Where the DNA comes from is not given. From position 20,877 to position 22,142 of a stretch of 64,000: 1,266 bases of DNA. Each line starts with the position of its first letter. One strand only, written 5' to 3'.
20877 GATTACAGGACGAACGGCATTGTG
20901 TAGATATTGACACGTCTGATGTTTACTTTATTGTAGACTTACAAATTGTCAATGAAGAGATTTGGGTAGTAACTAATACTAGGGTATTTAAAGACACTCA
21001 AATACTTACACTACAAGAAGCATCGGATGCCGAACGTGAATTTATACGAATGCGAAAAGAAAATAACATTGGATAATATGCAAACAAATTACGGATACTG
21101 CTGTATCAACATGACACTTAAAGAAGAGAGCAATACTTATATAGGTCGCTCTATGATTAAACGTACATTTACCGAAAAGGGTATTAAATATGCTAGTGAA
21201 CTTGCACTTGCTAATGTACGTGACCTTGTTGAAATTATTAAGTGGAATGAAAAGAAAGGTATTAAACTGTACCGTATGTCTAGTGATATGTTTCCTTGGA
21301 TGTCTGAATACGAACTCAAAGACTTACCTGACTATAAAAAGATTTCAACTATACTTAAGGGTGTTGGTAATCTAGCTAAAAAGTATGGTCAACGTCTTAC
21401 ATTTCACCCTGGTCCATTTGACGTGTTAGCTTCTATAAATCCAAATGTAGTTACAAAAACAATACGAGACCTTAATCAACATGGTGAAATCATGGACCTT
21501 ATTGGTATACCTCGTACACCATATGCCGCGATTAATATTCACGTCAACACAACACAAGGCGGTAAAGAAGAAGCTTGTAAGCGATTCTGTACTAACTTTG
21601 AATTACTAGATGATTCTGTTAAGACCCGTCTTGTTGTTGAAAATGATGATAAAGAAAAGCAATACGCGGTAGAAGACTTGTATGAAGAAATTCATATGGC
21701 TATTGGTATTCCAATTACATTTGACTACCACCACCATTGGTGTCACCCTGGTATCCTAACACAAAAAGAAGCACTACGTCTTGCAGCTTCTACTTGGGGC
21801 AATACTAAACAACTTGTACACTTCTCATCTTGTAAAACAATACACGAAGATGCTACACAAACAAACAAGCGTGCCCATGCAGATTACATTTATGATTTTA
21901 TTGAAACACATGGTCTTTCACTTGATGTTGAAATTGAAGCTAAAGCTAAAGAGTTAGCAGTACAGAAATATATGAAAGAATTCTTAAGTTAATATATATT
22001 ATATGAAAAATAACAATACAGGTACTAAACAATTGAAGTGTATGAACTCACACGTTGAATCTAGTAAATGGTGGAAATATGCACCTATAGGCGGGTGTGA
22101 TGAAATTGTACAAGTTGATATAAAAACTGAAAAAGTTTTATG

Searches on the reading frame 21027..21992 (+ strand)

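Call 14: search_protein_families(library=pfam, proteins=[window:21027-21992:+], max_evalue=0.01)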
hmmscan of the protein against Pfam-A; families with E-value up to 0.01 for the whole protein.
window:21027-21992:+ (321 aa): 1 family
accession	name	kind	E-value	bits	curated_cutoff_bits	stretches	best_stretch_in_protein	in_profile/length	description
PF03851.20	UvdE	-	4.3e-58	197.2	24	1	22-293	1-273/275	UV-endonuclease UvdE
